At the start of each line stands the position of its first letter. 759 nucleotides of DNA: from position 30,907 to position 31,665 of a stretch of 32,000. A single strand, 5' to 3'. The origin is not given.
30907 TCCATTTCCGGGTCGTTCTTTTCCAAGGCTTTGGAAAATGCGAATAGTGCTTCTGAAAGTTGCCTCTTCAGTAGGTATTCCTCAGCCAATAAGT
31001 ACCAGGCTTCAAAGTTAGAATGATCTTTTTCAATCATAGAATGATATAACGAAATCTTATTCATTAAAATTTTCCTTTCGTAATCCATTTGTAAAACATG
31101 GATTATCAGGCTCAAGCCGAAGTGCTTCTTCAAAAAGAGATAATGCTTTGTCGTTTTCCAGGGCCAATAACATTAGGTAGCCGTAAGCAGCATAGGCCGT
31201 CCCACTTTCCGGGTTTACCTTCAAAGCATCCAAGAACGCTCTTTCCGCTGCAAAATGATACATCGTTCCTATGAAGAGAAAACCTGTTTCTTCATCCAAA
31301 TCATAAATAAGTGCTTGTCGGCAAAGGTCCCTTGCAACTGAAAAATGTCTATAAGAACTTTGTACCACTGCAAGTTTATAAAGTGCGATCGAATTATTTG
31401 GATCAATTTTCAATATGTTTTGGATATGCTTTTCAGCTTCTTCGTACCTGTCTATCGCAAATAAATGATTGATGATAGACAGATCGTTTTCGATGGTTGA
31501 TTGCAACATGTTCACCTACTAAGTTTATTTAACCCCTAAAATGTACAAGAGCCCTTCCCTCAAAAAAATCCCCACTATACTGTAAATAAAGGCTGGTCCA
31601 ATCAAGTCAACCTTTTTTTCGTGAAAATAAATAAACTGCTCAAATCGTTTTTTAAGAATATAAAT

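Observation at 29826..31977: Candidate uncharacterised system: membrane protein, TPR protein and a Vps4/spastin-like TPR(MIT)-linker-AAA unfoldase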

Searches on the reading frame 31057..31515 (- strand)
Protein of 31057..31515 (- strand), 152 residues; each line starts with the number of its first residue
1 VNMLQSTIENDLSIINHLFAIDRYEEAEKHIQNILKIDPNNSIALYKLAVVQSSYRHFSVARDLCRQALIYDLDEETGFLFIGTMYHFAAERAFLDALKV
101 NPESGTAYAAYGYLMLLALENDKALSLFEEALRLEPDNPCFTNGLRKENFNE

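Call 5: search_protein_families(library=pfam, proteins=[window:31057-31515:-], max_evalue=0.1)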
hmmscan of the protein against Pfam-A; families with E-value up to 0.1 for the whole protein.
window:31057-31515:- (152 aa): 15 families
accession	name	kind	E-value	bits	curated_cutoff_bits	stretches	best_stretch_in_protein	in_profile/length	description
PF07719.23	TPR_2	-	2.6e-10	40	27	2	107-138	3-34/34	Tetratricopeptide repeat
PF13428.12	TPR_14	-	5.8e-10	39.3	23.5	2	16-49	9-42/44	Tetratricopeptide repeat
PF13431.12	TPR_17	-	3.7e-09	36.6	24.4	1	32-53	3-24/34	Tetratricopeptide repeat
PF14559.12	TPR_19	-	7.4e-09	36.3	25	1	22-74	5-57/68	Tetratricopeptide repeat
PF00515.34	TPR_1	-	1.7e-08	34.4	27.8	1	18-41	11-34/34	Tetratricopeptide repeat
PF13432.12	TPR_16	-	3e-08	34.4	32.7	1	89-139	15-65/65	Tetratricopeptide repeat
PF13414.12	TPR_11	-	3e-07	30.4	26.8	1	18-52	4-38/42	TPR repeat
PF13424.12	TPR_12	-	1.1e-05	26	30.1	1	15-69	10-72/77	Tetratricopeptide repeat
PF23914.1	TPR_CcmH_CycH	-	0.00096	19.5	42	0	97-139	42-84/158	Cytochrome c-type biogenesis protein H TPR domain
PF13181.12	TPR_8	-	0.0038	17.7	25.7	0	21-41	14-34/34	Tetratricopeptide repeat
PF13176.12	TPR_7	-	0.0047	17.4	27.9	0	121-138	15-32/36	Tetratricopeptide repeat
PF25062.1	ARM_TT21_N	-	0.012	15.8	40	0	16-68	108-162/222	Tetratricopeptide repeat protein 21 N-terminal ARM repeat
PF25064.1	ARM_TT21_5th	-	0.014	16.1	27.8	1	19-88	12-83/117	TT21 fifth ARM repeats domain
PF14853.12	Fis1_TPR_C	-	0.035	14.7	25.3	0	22-42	15-35/53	Fis1 C-terminal tetratricopeptide repeat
PF14689.11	SPOB_a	-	0.099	12.7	28.1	0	10-36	25-51/62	Sensor_kinase_SpoOB-type, alpha-helical domain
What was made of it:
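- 31057..31515 (-): Gene 2: truncated TPR adaptor gene, 152 aa from GTG or 150 aa from ATG 31509. It corresponds to the N-terminal half (about 3 TPRs) of a ~293-aa family protein. The C-terminal TPRs and the 2-TM hairpin are missing. The last 12-15 codons are out of frame relative to the ancestral gene. TPR Pfam hits (call 5).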

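Call 6: search_protein_families(library=ncbifam, proteins=[window:31057-31515:-], max_evalue=0.1)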
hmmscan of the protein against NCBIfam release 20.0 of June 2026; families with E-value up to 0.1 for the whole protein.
window:31057-31515:- (152 aa): 17 families
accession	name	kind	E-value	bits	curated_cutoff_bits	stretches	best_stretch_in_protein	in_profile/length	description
TIGR02521.1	type_IV_pilW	equivalog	2.8e-09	36.9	154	2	90-143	50-103/234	type IV pilus biogenesis/stability protein PilW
TIGR02917.1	PEP_TPR_lipo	equivalog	2.9e-08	32.1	312.2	2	12-80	231-299/899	XrtA/PEP-CTERM system TPR-repeat protein PrsT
NF033762.1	social_mot_Tgl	equivalog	8e-07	28.6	225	1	8-80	67-137/252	social motility TPR repeat lipoprotein Tgl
NF033920.0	C39_PA2778_fam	equivalog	1.1e-05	25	150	1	12-69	194-251/255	PA2778 family cysteine peptidase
NF042912.1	Amuc_1098_fam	equivalog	1.5e-05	23.3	750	1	9-75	156-223/805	Amuc_1098 family type IV pilus outer membrane protein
NF052304.1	CdsG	equivalog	0.0001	22.5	170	1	76-139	13-76/133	CdsG family type III secretion system protein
TIGR03939.1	PGA_TPR_OMP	equivalog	0.00016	20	366.65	1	13-71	400-458/800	poly-beta-1,6 N-acetyl-D-glucosamine export porin PgaA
NF009037.0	PRK12370.1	equivalog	0.00037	19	589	1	25-70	321-366/553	HilA/EilA family virulence transcriptional regulator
NF047371.1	FlcA_CTERM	equivalog_domain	0.00048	18.7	300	1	21-69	326-374/646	periplasmic flagellar collar protein FlcA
NF040959.1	MamA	equivalog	0.00056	19.4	200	0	19-86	116-183/204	magnetosome protein MamA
TIGR00990.1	3a0801s09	subfamily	0.0025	16.5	757.25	0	90-134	527-571/615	mitochondrial import receptor subunit TOM70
TIGR00540.1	TPR_hemY_coli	hypoth_equivalog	0.0033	16.2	142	0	96-138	317-359/385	heme biosynthesis-associated TPR protein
NF008391.2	PRK11189.1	equivalog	0.0054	16.3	250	1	90-138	84-132/297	lipoprotein NlpI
NF047507.1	TPR_BatC_Lepto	exception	0.0072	15.8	175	1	22-108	45-133/214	TPR repeat-containing protein BatC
TIGR02552.1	LcrH_SycD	equivalog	0.015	15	104.8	0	18-75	28-85/136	SycD/LcrH family type III secretion system chaperone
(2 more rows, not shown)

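Call 7: search_protein_families(library=padloc, proteins=[window:31057-31515:-], max_evalue=0.1)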
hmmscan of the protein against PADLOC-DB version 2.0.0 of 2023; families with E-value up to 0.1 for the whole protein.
window:31057-31515:- (152 aa): 1 family
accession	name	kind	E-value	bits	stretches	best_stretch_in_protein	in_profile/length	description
PDLC01171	TPR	-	0.045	10.7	0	22-74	192-248/504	TPR repeats containing protein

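Call 73: find_homologous_proteins(query=A2, max_evalue=1e-10)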
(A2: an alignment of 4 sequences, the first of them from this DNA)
Query A2 (4 sequences) (152 aa, profile of the alignment): 43 proteins with E <= 1e-10 among 7462 candidates.
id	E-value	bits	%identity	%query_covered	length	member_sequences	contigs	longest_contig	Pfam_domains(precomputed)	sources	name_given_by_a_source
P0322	1.9e-145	502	34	80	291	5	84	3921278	PF13431.13,PF23914.2,PF25062.2,PF13414.13,PF13428.13,PF13374.13,PF14559.13,PF13371.13,PF00515.35,PF13424.13,PF13181.13,PF07719.24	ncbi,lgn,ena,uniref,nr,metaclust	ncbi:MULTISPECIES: tetratricopeptide repeat protein [Clostridium]|uniref:Tetratricopeptide repeat pr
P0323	3.9e-142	491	30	81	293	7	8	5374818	PF14559.13,PF23914.2,PF25062.2,PF13414.13,PF00515.35,PF12895.14,PF13432.13,PF13428.13,PF13181.13,PF07719.24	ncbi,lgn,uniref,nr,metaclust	ncbi:hypothetical protein BAG01nite_43980 [Brevibacillus agri]|uniref:Tetratricopeptide repeat prote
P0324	2.2e-134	465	32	81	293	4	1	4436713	PF13431.13,PF23914.2,PF25062.2,PF13414.13,PF12569.15,PF13428.13,PF14559.13,PF13371.13,PF00515.35,PF12895.14,PF13424.13,PF13432.13,PF13181.13,PF07719.24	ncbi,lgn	ncbi:tetratricopeptide repeat protein [Brevibacillus gelatini]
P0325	6.5e-130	451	47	89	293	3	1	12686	PF25063.1,PF13431.13,PF23914.2,PF25062.2,PF13414.13,PF13176.13,PF12569.15,PF13428.13,PF13374.13,PF14559.13,PF00515.35,PF12895.14,PF13424.13,PF13432.13,PF13181.13,PF07719.24,PF13174.13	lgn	-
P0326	3.0e-122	426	30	80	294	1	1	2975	PF23914.2,PF25062.2,PF13414.13,PF13428.13,PF13374.13,PF14559.13,PF13371.13,PF00515.35,PF12895.14,PF13424.13,PF13432.13,PF13181.13,PF07719.24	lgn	-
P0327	2.7e-114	400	32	81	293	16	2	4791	PF14559.13,PF23914.2,PF00515.35,PF12895.14,PF13424.13,PF13176.13,PF13432.13,PF13428.13,PF13181.13,PF07719.24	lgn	-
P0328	2.3e-112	393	33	82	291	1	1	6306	PF25063.1,PF13431.13,PF23914.2,PF25062.2,PF13414.13,PF13428.13,PF14559.13,PF13371.13,PF00515.35,PF13424.13,PF13432.13,PF13429.13,PF13181.13,PF07719.24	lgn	-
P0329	3.0e-109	383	33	81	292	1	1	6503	PF13431.13,PF23914.2,PF25062.2,PF13414.13,PF13176.13,PF13428.13,PF13374.13,PF14559.13,PF13371.13,PF00515.35,PF12895.14,PF13424.13,PF13432.13,PF13429.13,PF13181.13,PF07719.24,PF13174.13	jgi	-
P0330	7.9e-101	355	34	81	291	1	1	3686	PF13431.13,PF23914.2,PF25062.2,PF13414.13,PF13176.13,PF13428.13,PF14559.13,PF13371.13,PF00515.35,PF12895.14,PF13424.13,PF13432.13,PF13181.13,PF07719.24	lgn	-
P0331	6.8e-99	349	28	79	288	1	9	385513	PF14559.13,PF23914.2,PF13414.13,PF13371.13,PF00515.35,PF12895.14,PF13424.13,PF13432.13,PF13428.13,PF13181.13,PF07719.24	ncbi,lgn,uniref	ncbi:tetratricopeptide repeat protein [Brevibacillus sp. 179-C9.3 HS]|uniref:tetratricopeptide repea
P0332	9.5e-98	345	28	98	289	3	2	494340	PF23914.2,PF13414.13,PF13428.13,PF14559.13,PF13371.13,PF00515.35,PF12895.14,PF13424.13,PF13432.13,PF13181.13,PF07719.24,PF13174.13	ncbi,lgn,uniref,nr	ncbi:tetratricopeptide repeat protein [Brevibacillus sp. AG]|uniref:tetratricopeptide repeat protein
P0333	2.5e-96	341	29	80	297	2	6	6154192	PF14853.13,PF13431.13,PF23914.2,PF13428.13,PF14559.13,PF13371.13,PF00515.35,PF12895.14,PF13424.13,PF13432.13,PF13181.13,PF07719.24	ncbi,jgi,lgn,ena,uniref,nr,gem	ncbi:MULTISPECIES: tetratricopeptide repeat protein [Brevibacillus]|jgi:Tfp pilus assembly protein P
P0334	8.1e-96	339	26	88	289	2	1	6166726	PF14559.13,PF23914.2,PF13414.13,PF13371.13,PF00515.35,PF12895.14,PF13424.13,PF13432.13,PF13428.13,PF13181.13,PF07719.24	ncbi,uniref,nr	ncbi:tetratricopeptide repeat protein [Brevibacillus antibioticus]|uniref:Tetratricopeptide repeat p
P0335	2.0e-93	331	35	86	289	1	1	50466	PF14559.13,PF13431.13,PF23914.2,PF25060.1,PF00515.35,PF13432.13,PF13428.13,PF13181.13,PF07719.24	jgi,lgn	jgi:tetratricopeptide (TPR) repeat protein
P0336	2.1e-93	331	30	80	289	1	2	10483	PF23914.2,PF13414.13,PF13428.13,PF25064.2,PF14559.13,PF00515.35,PF12895.14,PF13424.13,PF13432.13,PF13181.13,PF07719.24,PF20308.5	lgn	-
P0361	1.5e-12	66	41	21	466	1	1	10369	PF25063.1,PF13431.13,PF23914.2,PF25062.2,PF13414.13,PF25058.2,PF13176.13,PF13428.13,PF00637.27,PF14559.13,PF13371.13,PF00515.35,PF12895.14,PF13424.13,PF21033.5,PF13432.13,PF13181.13,PF14561.13,PF07719.24,PF13174.13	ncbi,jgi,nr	ncbi:MAG: hypothetical protein LBD45_02290 [Bacteroidales bacterium]|jgi:tetratricopeptide (TPR) rep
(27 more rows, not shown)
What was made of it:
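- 31057..31515 (-): Every other family member with E below 1e-40 is 288-315 aa (call 73).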

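Call 84: find_encoding_contigs(protein=P0361, flank=6000, max_places=2)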
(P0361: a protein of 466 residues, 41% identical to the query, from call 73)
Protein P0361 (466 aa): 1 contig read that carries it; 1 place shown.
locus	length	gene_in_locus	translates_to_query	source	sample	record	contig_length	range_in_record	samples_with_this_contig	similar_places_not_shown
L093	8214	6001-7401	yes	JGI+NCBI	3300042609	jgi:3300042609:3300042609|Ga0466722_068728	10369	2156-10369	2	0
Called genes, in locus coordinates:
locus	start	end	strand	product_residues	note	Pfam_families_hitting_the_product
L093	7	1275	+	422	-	PF02844:GARS_N, PF01071:GARS_A, PF02843:GARS_C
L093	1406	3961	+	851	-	PF02861:Clp_N, PF13191:AAA_16, PF00004:AAA, PF17871:AAA_lid_9, PF00158:Sigma54_activat, PF00004:AAA, PF07724:AAA_2, PF07728:AAA_5, +10 more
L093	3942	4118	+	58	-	-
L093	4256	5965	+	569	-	PF00749:tRNA-synt_1c, PF03950:tRNA-synt_1c_C, PF20974:tRNA-synt_1c_C2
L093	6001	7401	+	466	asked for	PF25063:ARM_TT21_C (faint), PF00637:Clathrin (faint), PF13176:TPR_7 (faint), PF13414:TPR_11 (faint), PF13424:TPR_12 (faint), PF13428:TPR_14 (faint), PF21033:RMD1-3 (faint), PF23914:TPR_CcmH_CycH (weak), +12 more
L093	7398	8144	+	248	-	PF09335:VTT_dom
